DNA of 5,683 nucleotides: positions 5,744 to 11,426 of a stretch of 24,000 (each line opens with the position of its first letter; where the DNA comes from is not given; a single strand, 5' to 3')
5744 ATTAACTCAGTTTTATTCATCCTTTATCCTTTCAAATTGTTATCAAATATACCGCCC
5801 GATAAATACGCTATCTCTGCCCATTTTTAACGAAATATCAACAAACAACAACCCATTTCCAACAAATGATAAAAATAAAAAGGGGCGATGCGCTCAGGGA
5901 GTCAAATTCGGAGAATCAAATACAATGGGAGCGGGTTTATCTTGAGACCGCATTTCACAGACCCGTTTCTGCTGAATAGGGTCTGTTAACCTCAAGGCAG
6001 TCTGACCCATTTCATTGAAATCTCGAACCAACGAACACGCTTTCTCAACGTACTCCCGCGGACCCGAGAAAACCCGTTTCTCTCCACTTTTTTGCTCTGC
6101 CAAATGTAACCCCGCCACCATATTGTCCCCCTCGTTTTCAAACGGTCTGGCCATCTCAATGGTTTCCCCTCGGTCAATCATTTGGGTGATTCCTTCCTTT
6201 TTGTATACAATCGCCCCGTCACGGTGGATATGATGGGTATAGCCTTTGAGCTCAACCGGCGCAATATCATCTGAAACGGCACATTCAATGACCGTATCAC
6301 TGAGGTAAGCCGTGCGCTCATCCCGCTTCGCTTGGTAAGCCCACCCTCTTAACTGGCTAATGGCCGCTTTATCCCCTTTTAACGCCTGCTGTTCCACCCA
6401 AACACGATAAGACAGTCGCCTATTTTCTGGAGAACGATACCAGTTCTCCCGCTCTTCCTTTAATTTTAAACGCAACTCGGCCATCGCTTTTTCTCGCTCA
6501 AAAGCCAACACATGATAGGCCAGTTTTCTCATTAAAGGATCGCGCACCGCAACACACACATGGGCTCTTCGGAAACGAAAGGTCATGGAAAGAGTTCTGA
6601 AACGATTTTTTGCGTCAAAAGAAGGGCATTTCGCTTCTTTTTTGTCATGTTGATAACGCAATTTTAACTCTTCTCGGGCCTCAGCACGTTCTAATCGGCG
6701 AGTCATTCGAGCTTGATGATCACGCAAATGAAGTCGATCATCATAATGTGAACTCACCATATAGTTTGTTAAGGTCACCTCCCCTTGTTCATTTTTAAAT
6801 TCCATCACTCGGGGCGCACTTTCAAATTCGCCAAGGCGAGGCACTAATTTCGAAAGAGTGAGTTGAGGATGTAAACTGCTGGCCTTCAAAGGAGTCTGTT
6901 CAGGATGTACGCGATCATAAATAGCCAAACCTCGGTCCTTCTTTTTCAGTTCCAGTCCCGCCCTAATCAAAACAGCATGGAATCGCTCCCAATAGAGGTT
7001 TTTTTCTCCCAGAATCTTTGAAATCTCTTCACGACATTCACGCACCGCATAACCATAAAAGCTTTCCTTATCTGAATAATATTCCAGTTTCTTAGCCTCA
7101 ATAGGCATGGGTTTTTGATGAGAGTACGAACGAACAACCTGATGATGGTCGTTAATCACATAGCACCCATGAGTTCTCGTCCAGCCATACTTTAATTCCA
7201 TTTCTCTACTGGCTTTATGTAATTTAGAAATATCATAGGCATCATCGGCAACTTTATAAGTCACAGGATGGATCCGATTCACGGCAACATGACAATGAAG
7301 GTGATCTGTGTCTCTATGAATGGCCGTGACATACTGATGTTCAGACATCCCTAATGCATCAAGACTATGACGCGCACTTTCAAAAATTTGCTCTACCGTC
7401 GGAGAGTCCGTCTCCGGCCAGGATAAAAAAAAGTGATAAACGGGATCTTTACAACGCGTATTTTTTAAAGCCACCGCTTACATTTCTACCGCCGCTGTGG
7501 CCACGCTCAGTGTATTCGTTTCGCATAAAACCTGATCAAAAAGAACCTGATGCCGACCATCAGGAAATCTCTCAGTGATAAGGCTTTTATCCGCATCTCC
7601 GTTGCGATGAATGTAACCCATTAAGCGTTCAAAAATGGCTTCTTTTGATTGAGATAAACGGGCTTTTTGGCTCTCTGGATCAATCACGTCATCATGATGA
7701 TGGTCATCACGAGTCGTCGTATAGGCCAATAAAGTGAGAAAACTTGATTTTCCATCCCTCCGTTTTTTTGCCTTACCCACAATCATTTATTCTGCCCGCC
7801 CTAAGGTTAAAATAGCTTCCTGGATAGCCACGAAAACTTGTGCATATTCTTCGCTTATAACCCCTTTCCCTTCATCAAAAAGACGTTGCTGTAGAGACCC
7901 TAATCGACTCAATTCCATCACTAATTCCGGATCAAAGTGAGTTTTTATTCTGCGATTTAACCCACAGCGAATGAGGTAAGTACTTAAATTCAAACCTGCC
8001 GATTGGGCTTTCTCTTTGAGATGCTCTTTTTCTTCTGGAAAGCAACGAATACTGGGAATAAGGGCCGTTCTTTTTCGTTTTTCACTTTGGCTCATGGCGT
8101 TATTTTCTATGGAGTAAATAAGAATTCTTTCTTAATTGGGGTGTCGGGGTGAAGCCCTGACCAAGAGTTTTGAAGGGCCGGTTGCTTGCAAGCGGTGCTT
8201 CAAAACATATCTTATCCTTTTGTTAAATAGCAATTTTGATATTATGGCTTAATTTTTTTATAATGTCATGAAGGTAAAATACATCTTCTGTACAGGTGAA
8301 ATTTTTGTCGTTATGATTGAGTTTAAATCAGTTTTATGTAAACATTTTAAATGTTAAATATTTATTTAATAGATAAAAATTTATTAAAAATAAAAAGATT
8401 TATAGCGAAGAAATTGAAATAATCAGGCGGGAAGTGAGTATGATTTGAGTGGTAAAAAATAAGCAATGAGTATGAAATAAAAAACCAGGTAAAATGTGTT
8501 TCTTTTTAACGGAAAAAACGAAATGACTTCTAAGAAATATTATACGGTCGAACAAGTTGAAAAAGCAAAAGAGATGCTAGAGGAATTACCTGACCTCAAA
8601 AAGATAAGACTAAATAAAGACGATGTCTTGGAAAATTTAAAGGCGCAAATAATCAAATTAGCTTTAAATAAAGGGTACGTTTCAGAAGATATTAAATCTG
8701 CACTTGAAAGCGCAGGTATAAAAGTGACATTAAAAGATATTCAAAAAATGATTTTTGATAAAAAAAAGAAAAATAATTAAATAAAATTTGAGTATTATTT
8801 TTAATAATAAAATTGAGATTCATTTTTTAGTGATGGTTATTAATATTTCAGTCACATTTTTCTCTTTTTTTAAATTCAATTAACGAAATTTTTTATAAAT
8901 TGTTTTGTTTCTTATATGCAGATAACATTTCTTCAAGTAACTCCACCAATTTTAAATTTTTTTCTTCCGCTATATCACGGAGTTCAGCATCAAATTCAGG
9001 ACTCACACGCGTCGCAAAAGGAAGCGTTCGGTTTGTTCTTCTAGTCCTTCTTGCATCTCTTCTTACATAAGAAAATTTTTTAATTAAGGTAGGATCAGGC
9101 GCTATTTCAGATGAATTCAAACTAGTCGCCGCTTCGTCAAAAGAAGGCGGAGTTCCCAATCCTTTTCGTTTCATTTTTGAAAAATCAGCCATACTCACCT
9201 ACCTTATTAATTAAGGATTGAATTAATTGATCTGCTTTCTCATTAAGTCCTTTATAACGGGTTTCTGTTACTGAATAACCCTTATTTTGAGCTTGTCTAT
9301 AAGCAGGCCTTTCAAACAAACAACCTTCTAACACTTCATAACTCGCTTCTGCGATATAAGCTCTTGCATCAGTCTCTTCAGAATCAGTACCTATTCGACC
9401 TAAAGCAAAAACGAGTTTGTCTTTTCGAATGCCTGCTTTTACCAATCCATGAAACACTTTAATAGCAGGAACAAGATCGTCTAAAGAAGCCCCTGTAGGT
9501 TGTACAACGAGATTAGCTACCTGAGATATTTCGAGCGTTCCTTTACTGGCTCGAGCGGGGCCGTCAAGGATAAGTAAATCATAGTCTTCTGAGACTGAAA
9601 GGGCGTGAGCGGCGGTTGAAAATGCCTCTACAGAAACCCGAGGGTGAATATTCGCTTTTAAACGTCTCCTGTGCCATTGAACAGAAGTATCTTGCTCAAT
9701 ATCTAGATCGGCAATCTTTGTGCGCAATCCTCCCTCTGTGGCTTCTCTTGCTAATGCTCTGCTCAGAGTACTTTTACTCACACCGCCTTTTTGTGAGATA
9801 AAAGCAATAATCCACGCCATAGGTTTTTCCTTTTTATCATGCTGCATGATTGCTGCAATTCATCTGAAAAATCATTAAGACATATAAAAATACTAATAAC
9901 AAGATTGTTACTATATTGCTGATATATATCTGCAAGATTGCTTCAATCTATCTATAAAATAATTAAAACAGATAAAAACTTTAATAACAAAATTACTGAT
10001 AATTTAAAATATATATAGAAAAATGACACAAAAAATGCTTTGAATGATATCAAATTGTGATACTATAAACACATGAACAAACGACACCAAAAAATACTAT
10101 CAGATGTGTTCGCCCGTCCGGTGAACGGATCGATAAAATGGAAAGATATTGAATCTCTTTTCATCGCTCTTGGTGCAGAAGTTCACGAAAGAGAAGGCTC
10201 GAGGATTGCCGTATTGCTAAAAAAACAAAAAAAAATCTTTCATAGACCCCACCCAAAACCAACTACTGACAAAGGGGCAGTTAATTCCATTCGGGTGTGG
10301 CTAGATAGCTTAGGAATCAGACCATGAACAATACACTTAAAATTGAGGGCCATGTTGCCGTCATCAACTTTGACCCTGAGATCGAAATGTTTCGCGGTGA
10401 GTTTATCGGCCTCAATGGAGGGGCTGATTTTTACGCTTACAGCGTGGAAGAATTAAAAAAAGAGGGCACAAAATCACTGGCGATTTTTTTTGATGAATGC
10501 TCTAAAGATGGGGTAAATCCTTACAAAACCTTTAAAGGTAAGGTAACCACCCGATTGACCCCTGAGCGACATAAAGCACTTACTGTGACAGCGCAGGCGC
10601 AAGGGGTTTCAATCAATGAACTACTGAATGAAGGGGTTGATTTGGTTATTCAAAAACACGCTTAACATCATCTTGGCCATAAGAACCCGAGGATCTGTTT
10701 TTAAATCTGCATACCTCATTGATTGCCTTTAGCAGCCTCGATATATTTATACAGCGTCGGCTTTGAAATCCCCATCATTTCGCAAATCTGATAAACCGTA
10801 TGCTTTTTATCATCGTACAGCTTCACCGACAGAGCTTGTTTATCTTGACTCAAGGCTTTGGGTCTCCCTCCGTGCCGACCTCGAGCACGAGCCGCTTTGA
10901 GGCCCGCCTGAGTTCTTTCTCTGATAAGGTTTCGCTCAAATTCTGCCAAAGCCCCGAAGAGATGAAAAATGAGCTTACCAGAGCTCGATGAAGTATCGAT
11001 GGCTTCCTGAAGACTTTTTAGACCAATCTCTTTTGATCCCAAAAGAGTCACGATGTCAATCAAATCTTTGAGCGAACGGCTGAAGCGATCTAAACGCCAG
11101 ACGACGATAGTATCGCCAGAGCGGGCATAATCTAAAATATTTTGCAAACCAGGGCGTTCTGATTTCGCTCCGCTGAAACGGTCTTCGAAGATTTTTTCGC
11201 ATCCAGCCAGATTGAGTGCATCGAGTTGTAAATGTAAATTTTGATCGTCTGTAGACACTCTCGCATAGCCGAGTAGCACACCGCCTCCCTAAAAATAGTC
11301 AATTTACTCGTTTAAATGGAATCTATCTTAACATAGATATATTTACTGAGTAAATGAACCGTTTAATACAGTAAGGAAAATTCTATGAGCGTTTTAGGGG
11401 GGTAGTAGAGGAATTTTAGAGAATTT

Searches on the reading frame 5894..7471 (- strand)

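Call 87: search_protein_families(library=pfam, proteins=[window:5894-7471:-], max_evalue=0.001)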
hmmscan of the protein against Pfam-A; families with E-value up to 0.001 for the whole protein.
window:5894-7471:- (525 aa): 4 families
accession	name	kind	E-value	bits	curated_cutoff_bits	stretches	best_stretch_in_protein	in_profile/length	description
PF03432.20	Relaxase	-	1.7e-28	100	24.6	1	3-97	36-132/132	MobA/VirD2-like, nuclease domain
PF22863.1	TraI_middle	-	5.8e-15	55.7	27.6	1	126-218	4-88/89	TraI-like middle domain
PF18555.7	MobL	-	0.00028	20.5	28.5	1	43-72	143-172/383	MobL relaxases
PF18821.6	LPD7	-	0.00032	21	27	0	410-481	2-69/92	Large polyvalent protein-associated domain 7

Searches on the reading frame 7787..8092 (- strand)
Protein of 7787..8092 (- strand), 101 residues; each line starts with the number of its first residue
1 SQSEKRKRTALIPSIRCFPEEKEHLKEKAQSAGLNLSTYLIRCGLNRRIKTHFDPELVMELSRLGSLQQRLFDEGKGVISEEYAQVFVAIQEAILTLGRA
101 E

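Call 87: search_protein_families(library=pfam, proteins=[window:7787-8092:-], max_evalue=0.001)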
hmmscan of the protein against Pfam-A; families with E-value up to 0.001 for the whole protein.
window:7787-8092:- (101 aa): 1 family
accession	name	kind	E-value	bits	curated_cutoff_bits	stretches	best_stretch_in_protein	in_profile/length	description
PF21983.2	NikA-like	-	2.8e-19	69.5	27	1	6-73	1-70/72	Mobilization protein NikA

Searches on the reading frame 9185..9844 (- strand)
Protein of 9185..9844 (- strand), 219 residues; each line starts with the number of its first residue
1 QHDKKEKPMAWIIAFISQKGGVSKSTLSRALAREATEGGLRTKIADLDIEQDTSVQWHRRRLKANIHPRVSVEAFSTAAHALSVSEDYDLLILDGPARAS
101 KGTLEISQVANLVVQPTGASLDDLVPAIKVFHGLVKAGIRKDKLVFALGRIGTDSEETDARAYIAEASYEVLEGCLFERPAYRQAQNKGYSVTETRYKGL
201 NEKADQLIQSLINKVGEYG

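Call 87: search_protein_families(library=pfam, proteins=[window:9185-9844:-], max_evalue=0.001)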
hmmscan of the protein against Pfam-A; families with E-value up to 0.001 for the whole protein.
window:9185-9844:- (219 aa): 4 families
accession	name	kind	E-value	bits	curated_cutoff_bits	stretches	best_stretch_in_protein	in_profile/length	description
PF13614.12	AAA_31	-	1.3e-07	32.2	27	1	12-58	3-49/177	AAA domain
PF01656.29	CbiA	-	6.5e-07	29.8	25.4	1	13-181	1-114/125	CobQ/CobB/MinD/ParA nucleotide binding domain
PF09140.17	MipZ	-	1e-05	25.4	20.7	0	12-67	2-57/262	ATPase MipZ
PF10609.15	ParA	-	1.2e-05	25.3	27.1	1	12-49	5-42/246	NUBPL iron-transfer P-loop NTPase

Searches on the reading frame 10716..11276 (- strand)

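Call 87: search_protein_families(library=pfam, proteins=[window:10716-11276:-], max_evalue=0.001)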
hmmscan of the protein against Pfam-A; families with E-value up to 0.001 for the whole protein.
window:10716-11276:- (186 aa): 5 families
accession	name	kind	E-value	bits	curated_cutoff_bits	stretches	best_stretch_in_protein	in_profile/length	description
PF00239.26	Resolvase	-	2.8e-46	157.6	23.3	1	2-134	2-144/145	Resolvase, N terminal domain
PF02796.21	HTH_7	-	9.3e-10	38.9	23.8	1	137-181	1-44/45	Helix-turn-helix domain of resolvase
PF13384.12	HTH_23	-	4.5e-06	26.8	24.6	1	145-181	5-40/50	Homeodomain-like domain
PF13551.12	HTH_29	-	1.3e-05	25.6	28.1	1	152-181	6-35/64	Winged helix-turn helix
PF13309.12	HTH_22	-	0.00042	20.7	29.6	1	158-179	41-62/63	HTH domain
